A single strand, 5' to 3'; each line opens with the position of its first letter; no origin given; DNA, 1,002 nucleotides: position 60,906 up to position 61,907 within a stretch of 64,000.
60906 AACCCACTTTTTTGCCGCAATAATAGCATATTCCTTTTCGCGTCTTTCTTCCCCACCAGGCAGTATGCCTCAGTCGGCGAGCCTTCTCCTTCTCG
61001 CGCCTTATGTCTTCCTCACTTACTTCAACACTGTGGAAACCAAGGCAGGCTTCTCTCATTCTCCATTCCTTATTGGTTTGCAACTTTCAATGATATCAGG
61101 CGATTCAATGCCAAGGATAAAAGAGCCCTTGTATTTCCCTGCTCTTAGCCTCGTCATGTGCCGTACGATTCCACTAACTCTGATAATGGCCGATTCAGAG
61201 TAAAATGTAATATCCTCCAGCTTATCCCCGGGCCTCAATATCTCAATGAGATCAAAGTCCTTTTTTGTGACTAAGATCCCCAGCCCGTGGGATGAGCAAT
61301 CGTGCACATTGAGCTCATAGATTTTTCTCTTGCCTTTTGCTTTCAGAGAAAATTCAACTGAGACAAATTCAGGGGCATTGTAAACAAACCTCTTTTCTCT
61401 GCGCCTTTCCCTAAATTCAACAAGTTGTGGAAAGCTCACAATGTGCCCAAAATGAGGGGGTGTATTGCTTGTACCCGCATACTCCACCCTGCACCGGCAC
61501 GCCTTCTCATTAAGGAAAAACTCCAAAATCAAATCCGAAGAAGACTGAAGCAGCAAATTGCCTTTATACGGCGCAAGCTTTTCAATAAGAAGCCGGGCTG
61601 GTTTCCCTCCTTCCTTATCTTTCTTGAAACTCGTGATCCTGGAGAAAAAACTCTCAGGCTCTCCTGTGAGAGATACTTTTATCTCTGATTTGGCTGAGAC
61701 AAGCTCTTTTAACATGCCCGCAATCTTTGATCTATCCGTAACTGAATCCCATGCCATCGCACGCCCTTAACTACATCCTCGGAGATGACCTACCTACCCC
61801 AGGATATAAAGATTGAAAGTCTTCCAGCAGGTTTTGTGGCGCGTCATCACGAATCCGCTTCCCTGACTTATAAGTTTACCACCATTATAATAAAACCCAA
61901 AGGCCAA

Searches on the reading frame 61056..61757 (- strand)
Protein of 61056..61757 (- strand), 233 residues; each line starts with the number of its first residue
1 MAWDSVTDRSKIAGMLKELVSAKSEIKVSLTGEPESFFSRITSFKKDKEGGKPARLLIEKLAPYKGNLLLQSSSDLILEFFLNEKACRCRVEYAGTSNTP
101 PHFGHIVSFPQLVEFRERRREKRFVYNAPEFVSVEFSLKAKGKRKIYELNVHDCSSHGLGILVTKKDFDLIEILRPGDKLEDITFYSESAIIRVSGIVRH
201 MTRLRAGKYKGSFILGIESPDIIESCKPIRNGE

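Call 61: find_encoding_contigs(protein=window:61056-61757:-, flank=10000, max_places=2)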
Protein window:61056-61757:- (233 aa): 16 contigs read that carry it; 2 places shown.
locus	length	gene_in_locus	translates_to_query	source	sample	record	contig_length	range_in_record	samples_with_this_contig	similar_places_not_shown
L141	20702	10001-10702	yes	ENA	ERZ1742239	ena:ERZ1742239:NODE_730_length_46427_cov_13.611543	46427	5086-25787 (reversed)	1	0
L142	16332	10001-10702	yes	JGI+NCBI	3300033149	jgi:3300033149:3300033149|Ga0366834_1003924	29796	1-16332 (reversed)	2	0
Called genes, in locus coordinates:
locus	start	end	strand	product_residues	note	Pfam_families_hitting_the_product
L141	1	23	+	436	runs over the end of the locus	PF08245:Mur_ligase_M, PF02875:Mur_ligase_C, PF27239:FOL3_C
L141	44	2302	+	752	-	PF06835:LptC (faint), PF19838:LptD_2 (weak), PF04453:LptD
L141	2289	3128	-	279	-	PF02673:BacA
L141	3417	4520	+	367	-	PF00365:PFK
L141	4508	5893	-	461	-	PF01565:FAD_binding_4, PF02913:FAD-oxidase_C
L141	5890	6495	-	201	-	PF21176:RecR_HhH, PF02132:RecR_ZnF, PF01751:Toprim, PF13662:Toprim_4, PF21175:RecR_C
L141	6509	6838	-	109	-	PF02575:YbaB_DNA_bd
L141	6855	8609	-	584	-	PF05496:RuvB_N (weak), PF13177:DNA_pol3_delta2, PF00004:AAA, PF22608:DNAX_ATPase_lid, PF12169:DNA_pol3_gamma3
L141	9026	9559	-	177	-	PF00383:dCMP_cyt_deam_1, PF14437:MafB19-deam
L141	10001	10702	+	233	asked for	-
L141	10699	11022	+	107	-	PF01844:HNH, PF13395:HNH_4 (weak), PF14279:HNH_5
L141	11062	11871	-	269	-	PF01887:SAM_HAT_N, PF20257:SAM_HAT_C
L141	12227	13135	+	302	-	PF00763:THF_DHG_CYH, PF02882:THF_DHG_CYH_C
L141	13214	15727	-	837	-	PF05226:CHASE2, PF00069:Pkinase, PF07714:PK_Tyr_Ser-Thr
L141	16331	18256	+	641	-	PF05157:MshEN, PF00437:T2SSE, PF12773:DZR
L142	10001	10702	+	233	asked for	-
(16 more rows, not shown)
